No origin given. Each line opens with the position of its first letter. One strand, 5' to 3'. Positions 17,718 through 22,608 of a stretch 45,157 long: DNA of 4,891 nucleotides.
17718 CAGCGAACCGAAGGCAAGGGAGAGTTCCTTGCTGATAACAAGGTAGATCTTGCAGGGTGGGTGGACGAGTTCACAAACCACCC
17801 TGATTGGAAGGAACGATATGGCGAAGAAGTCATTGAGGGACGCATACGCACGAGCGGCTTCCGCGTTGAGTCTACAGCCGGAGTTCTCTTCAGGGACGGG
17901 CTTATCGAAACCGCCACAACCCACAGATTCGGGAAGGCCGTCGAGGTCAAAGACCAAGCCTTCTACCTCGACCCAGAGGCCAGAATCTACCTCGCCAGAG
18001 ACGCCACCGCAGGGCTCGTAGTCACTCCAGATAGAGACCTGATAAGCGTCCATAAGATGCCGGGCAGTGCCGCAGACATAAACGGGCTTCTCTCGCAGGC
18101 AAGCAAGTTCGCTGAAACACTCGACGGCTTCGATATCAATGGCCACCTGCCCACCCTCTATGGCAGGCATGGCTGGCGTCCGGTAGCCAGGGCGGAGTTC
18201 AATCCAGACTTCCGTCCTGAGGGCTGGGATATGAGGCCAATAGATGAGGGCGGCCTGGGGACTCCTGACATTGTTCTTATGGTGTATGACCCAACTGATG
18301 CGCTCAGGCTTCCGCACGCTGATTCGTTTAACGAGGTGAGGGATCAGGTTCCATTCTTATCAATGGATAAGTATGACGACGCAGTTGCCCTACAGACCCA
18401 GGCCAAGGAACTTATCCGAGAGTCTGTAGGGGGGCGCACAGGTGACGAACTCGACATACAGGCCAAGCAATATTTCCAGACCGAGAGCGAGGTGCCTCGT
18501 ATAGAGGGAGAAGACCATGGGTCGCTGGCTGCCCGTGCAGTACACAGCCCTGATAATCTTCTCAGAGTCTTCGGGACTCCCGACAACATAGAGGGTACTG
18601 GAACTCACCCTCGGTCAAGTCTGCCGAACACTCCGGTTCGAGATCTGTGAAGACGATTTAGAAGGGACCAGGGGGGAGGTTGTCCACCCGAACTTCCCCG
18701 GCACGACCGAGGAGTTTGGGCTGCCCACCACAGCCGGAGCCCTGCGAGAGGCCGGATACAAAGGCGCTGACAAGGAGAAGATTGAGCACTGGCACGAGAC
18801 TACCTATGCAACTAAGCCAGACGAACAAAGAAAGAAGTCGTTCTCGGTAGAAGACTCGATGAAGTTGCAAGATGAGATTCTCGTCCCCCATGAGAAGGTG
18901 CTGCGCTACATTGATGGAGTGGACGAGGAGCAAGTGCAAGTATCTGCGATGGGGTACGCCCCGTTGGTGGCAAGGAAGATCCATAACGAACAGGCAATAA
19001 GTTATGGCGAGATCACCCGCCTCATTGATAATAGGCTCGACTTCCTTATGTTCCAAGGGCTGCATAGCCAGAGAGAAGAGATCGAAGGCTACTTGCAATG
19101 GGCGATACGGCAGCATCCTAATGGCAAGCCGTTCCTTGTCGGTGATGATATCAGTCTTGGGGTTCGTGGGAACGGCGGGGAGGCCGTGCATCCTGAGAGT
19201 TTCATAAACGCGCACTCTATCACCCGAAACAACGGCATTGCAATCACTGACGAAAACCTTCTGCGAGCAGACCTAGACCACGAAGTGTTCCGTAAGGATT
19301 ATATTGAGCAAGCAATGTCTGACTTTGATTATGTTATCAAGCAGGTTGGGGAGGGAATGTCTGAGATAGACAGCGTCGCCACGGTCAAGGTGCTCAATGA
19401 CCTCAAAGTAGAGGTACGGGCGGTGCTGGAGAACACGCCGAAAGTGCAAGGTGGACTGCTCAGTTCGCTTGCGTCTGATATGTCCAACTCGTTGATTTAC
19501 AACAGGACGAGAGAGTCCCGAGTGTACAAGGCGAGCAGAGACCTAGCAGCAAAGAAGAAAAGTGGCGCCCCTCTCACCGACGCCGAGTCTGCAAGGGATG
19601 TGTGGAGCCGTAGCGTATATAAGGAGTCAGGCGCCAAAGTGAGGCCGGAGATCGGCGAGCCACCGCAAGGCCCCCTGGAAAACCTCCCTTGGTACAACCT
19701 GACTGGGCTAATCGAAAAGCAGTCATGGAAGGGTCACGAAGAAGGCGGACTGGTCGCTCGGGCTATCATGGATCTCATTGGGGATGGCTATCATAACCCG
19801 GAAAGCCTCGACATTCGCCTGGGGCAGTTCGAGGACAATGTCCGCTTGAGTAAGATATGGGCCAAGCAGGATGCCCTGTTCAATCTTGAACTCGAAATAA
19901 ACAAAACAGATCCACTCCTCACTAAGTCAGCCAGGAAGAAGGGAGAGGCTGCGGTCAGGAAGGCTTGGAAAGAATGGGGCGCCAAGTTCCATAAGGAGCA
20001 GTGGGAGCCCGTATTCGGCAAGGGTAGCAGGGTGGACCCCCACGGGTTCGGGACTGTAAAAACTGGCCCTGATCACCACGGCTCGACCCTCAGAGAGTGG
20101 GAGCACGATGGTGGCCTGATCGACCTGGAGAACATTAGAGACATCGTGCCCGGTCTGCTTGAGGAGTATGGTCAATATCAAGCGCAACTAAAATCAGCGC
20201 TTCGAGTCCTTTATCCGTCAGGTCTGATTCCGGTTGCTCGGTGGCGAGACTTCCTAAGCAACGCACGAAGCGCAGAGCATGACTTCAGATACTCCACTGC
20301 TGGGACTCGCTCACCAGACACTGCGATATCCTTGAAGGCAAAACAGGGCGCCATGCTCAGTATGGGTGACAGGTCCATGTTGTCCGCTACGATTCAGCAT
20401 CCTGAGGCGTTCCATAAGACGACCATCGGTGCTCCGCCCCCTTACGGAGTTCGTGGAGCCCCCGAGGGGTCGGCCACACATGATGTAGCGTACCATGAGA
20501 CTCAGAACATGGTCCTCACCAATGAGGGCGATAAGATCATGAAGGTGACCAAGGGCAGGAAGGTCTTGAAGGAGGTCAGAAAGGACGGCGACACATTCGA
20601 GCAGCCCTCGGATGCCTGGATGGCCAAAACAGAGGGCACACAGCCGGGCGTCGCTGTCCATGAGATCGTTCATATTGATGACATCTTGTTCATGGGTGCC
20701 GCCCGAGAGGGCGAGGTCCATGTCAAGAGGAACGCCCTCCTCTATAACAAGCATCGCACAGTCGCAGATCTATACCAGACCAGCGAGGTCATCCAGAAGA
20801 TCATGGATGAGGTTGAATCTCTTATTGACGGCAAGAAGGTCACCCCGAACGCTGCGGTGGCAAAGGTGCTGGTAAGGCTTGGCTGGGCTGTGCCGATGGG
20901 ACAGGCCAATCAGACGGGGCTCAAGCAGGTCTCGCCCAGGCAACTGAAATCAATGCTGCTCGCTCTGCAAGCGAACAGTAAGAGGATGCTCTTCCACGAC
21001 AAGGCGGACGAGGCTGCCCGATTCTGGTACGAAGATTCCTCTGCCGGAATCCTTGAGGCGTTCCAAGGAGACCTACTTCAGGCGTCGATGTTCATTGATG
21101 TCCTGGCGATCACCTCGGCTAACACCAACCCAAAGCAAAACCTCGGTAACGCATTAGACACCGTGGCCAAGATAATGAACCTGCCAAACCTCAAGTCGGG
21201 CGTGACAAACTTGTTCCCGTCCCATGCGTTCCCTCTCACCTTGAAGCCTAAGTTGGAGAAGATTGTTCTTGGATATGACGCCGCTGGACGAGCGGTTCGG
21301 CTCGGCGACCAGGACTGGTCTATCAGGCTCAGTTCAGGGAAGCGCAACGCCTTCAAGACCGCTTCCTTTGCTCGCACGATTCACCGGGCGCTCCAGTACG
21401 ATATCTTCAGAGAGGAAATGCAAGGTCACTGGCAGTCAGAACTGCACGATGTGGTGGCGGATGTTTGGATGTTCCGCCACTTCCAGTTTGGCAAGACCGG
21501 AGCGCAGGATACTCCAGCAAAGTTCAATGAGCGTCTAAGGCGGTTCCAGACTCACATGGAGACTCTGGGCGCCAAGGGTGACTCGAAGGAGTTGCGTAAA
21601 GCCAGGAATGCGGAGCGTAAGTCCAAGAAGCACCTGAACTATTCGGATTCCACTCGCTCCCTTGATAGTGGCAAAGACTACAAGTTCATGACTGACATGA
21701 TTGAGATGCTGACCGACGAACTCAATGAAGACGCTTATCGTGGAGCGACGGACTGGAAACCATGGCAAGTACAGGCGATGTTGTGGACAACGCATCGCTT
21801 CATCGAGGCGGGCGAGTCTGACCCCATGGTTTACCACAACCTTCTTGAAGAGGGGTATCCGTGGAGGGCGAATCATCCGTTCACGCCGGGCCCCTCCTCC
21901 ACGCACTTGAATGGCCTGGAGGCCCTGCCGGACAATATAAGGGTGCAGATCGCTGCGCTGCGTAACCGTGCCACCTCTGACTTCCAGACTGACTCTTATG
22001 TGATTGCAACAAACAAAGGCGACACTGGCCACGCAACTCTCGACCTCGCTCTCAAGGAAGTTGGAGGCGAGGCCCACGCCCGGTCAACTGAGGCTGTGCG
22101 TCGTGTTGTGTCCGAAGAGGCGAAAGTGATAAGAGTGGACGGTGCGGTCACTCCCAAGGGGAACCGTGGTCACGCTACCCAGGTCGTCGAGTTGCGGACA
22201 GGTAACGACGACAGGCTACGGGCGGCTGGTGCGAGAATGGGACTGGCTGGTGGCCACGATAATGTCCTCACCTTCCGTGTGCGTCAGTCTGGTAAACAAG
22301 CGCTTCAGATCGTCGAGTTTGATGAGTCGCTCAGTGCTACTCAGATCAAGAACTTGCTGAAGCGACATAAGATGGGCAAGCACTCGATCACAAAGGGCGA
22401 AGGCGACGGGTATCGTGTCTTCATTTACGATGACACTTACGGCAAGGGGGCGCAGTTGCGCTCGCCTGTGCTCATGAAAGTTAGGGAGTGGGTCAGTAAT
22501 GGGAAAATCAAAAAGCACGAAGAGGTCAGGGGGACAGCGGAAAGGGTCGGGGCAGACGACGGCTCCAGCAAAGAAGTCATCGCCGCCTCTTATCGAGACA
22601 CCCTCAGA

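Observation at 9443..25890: Hyper-expanded internal/ejection-protein module occupies 36% of the genome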

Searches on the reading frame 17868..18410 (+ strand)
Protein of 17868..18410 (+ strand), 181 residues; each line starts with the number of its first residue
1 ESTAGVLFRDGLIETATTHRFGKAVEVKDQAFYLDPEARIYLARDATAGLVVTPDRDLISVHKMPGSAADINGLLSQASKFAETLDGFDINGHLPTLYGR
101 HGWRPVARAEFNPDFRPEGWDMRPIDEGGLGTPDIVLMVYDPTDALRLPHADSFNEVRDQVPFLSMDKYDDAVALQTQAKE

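Call 57: search_solved_structures(query=A6, max_evalue=10, show_alignments=2)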
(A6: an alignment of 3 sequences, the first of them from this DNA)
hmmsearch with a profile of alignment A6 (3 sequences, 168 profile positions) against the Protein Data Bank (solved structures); distinct sequences matched with E-value up to 10: 2.
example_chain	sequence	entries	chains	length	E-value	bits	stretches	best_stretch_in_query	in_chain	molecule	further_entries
2qec_A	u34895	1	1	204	0.087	16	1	62-114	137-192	Histone acetyltransferase HPA2 and related acetyltransferases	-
1n91_A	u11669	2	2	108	1.3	12.1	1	23-74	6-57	orf, hypothetical protein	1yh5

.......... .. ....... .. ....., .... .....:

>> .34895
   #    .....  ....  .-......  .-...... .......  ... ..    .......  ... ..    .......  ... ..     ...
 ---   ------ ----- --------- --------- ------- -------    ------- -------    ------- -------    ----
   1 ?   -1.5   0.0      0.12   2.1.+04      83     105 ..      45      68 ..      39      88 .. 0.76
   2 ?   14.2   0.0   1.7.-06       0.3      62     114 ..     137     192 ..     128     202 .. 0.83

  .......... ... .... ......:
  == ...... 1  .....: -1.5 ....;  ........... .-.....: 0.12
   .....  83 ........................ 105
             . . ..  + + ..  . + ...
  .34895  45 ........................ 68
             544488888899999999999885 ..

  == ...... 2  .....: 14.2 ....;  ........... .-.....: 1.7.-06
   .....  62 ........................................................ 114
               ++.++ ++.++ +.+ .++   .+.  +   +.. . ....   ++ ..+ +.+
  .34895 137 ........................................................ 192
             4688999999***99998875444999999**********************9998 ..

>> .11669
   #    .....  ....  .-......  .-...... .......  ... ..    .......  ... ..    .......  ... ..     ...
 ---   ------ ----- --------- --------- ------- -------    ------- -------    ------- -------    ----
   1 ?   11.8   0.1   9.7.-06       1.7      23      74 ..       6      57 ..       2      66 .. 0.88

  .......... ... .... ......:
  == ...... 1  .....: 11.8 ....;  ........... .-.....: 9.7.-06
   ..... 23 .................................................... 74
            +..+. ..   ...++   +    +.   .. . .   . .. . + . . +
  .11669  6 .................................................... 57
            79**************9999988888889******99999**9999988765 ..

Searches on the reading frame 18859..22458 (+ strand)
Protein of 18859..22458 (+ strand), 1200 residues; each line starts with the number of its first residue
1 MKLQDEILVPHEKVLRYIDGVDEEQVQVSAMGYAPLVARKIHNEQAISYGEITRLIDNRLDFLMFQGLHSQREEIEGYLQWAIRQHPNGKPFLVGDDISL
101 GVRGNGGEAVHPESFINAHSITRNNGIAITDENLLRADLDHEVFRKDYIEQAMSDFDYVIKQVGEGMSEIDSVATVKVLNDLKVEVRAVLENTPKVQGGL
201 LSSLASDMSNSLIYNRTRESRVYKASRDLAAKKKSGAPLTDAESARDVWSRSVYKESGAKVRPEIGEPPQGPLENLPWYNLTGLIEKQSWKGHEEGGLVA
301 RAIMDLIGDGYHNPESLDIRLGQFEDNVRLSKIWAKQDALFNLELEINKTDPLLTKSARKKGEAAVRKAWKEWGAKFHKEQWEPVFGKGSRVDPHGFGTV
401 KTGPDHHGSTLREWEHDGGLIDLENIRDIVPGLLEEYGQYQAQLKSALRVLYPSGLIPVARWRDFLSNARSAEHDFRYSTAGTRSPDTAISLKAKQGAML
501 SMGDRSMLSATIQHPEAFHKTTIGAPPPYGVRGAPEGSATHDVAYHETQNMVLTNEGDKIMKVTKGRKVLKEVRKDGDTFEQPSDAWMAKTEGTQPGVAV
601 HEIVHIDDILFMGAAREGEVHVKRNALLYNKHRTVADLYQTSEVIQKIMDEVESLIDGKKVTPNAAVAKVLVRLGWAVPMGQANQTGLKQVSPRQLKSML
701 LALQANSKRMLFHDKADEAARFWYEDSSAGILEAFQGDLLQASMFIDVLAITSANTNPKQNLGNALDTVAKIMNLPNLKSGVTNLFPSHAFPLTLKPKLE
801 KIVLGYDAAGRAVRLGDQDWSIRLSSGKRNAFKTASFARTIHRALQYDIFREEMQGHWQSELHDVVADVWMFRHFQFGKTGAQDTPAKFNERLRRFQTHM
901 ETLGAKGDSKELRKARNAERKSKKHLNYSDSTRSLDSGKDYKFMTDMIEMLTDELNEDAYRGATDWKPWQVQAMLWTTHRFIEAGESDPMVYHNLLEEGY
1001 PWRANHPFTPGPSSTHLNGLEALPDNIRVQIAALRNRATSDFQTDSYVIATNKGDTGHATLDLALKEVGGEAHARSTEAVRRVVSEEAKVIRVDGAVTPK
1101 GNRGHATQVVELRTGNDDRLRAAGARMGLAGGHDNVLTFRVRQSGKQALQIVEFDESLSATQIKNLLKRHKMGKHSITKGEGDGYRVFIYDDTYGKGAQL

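Call 66: search_protein_representatives(protein=window:18859-22458:+)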
Query: 1200 residues. Proteins with E-value up to 0.001 (for the whole library): 7; up to 1e-10: 1; up to 1e-30: 1. The best 7 are listed.
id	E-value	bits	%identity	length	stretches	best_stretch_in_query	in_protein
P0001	0.0e+00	2372.0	90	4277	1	1-1200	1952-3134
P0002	7.0e-06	40.3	55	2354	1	702-767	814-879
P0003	2.3e-05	38.5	43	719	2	702-757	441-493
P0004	3.1e-05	38.1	33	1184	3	718-772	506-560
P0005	4.1e-05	37.7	40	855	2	714-812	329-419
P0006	2.8e-04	34.9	34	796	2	940-1032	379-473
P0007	7.8e-04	33.5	43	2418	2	714-768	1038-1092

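Call 67: search_protein_families(library=pfam, proteins=[P0002, P0003, P0004, P0005, P0006, P0007], max_evalue=0.001)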
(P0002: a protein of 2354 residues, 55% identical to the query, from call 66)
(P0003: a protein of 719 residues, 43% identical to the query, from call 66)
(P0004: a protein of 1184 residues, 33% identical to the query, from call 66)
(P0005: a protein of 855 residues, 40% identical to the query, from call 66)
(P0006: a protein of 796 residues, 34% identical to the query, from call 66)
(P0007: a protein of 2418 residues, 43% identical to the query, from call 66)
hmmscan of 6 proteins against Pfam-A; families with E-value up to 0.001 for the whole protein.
P0002 (2354 aa): 3 families
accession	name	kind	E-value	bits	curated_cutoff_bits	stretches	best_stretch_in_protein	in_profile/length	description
PF18857.6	LPD38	-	2.5e-26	93.4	27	1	2040-2247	4-189/189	Large polyvalent protein associated domain 38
PF18760.7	ART-PolyVal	-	2e-19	71.2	31.2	1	1346-1469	6-140/140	ADP-Ribosyltransferase in polyvalent proteins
PF23802.1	DUF7178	-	1.2e-09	38.8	27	1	823-992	25-192/193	Family of unknown function (DUF7178)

P0003 (719 aa): 2 families
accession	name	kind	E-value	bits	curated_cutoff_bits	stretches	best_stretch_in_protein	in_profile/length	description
PF18838.6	LPD23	-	1.6e-17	63.5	27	1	96-151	2-57/58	Large polyvalent protein associated domain 23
PF23802.1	DUF7178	-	2.3e-10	41.1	27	1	453-558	31-127/193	Family of unknown function (DUF7178)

P0004 (1184 aa): 1 family
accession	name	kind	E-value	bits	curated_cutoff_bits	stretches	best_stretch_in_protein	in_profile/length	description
PF23802.1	DUF7178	-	5.6e-12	46.4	27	1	505-676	31-191/193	Family of unknown function (DUF7178)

P0005 (855 aa): 1 family
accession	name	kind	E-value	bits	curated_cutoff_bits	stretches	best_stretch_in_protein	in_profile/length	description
PF23802.1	DUF7178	-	3.2e-11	44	27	1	333-493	32-190/193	Family of unknown function (DUF7178)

P0006 (796 aa): 0 families

P0007 (2418 aa): 2 families
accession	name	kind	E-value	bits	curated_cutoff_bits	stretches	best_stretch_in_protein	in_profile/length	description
PF23802.1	DUF7178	-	6e-09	36.5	27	1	1042-1214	32-191/193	Family of unknown function (DUF7178)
PF18827.6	LPD14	-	0.00089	19.7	27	0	296-348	46-99/136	Large polyvalent protein-associated domain 14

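Call 74: find_encoding_contigs(protein=P0005, flank=8000, max_places=3)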
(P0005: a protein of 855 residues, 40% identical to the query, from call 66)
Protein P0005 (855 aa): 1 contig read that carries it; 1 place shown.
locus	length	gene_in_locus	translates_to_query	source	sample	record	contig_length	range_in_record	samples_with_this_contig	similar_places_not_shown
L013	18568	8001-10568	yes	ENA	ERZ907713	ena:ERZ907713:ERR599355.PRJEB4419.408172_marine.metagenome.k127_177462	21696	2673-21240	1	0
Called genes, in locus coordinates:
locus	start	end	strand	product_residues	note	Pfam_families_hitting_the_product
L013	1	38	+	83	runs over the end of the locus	PF25181:Phage_Bbp19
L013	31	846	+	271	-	-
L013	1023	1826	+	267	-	PF19821:Phage_capsid_2, PF25209:Phage_capsid_4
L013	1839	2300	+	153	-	-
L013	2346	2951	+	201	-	-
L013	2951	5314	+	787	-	PF16190:E1_FCCH (weak)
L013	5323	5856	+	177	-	-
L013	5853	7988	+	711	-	-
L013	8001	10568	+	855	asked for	PF23802:DUF7178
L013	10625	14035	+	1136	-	-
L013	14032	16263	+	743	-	-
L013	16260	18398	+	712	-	PF24299:DUF7483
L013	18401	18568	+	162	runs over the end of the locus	PF16778:Phage_tail_APC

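Call 75: find_encoding_contigs(protein=P0004, flank=8000, max_places=2)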
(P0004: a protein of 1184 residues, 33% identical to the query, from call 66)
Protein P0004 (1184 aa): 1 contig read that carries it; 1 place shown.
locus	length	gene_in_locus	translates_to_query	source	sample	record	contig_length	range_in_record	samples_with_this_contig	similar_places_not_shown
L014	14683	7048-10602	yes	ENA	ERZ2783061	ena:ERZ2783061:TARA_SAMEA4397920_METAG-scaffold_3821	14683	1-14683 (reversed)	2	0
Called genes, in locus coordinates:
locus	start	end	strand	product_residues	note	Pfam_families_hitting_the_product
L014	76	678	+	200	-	-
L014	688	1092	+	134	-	-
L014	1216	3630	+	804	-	-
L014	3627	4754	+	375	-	-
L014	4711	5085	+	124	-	-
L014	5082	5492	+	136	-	-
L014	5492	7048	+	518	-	-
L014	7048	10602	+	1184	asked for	PF23802:DUF7178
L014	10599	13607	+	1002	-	-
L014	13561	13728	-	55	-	-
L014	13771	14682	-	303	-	?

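Call 76: find_encoding_contigs(protein=P0002, flank=8000, max_places=2)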
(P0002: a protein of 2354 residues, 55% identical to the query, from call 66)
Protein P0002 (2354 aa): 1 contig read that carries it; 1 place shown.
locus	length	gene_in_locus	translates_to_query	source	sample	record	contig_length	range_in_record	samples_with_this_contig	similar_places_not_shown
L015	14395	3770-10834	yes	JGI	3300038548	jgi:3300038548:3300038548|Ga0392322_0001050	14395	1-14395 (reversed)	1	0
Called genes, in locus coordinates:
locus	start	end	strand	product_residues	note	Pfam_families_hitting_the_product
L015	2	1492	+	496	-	?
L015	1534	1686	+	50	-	-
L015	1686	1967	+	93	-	-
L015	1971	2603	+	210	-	-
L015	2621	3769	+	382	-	-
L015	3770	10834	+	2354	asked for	PF23802:DUF7178, PF18760:ART-PolyVal, PF18857:LPD38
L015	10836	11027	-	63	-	-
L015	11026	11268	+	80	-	-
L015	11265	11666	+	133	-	-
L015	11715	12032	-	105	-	-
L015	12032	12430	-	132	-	PF00436:SSB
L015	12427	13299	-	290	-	PF04404:ERF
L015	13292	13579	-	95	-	-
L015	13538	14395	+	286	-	?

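Call 77: find_encoding_contigs(protein=P0006, flank=8000, max_places=2)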
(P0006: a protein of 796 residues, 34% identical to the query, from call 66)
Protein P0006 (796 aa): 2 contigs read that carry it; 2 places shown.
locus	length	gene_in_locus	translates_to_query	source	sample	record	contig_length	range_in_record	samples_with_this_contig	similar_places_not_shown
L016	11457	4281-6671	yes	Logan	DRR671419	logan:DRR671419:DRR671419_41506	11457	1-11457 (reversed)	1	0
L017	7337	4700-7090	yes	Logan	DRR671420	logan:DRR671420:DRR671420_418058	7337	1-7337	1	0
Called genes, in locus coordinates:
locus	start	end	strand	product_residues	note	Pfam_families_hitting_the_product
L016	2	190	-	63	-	?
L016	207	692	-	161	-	-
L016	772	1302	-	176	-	-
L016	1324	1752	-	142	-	PF18847:LPD29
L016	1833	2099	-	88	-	-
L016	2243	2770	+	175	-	-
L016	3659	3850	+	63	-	-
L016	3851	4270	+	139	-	PF00565:SNase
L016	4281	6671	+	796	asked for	-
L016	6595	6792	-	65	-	-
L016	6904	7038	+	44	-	-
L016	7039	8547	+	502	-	PF17289:Terminase_6C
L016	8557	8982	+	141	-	-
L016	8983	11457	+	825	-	?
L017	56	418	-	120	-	-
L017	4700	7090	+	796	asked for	-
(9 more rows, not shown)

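Call 79: search_protein_families(library=phrogs, proteins=[P0005, P0004, P0002, L013:10625-14035:+, L014:10599-13607:+, L013:5853-7988:+, L014:5492-7048:+, P0006], max_evalue=0.0001)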
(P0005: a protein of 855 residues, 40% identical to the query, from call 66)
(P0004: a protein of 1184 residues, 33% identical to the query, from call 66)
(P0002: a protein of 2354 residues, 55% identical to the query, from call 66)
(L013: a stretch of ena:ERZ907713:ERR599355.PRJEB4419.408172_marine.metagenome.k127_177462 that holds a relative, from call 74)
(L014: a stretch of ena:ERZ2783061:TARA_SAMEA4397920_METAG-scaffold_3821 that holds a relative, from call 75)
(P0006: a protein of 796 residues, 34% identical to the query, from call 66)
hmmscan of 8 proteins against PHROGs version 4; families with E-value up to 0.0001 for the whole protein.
P0005 (855 aa): 1 family
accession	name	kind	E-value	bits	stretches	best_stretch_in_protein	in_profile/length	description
phrog_3842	-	unknown function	1.3e-11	45.8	1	335-496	37-204/206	-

P0004 (1184 aa): 2 families
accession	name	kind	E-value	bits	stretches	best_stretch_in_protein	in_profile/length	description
phrog_2579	-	DNA, RNA and nucleotide metabolism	2e-33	117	2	1124-1179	408-463/472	ParB C-terminal domain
phrog_3842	-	unknown function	1.7e-09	38.9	1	504-678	33-204/206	-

P0002 (2354 aa): 6 families
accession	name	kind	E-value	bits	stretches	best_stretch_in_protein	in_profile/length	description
phrog_14770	-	unknown function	5.6e-97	326.3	1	1509-2324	2523-3390/3427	-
phrog_616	-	unknown function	6.3e-51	173.5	2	1778-2320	2185-2752/2793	-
phrog_21376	-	unknown function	8.2e-18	64.2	1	1327-1480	527-700/1664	-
phrog_30335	-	unknown function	5.6e-16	57.8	1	1325-1482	1855-2008/2900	-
phrog_9854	-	unknown function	2.6e-12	46.2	1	1516-2010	853-1322/1636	-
phrog_3842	-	unknown function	4.7e-09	37.5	1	824-993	29-204/206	-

L013:10625-14035:+ (1136 aa): 1 family
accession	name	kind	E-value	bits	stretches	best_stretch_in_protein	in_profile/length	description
phrog_6651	-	head and packaging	5.8e-09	35.4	1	681-779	1015-1087/1375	internal virion protein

L014:10599-13607:+ (1002 aa): 0 families

L013:5853-7988:+ (711 aa): 0 families

L014:5492-7048:+ (518 aa): 0 families

P0006 (796 aa): 0 families
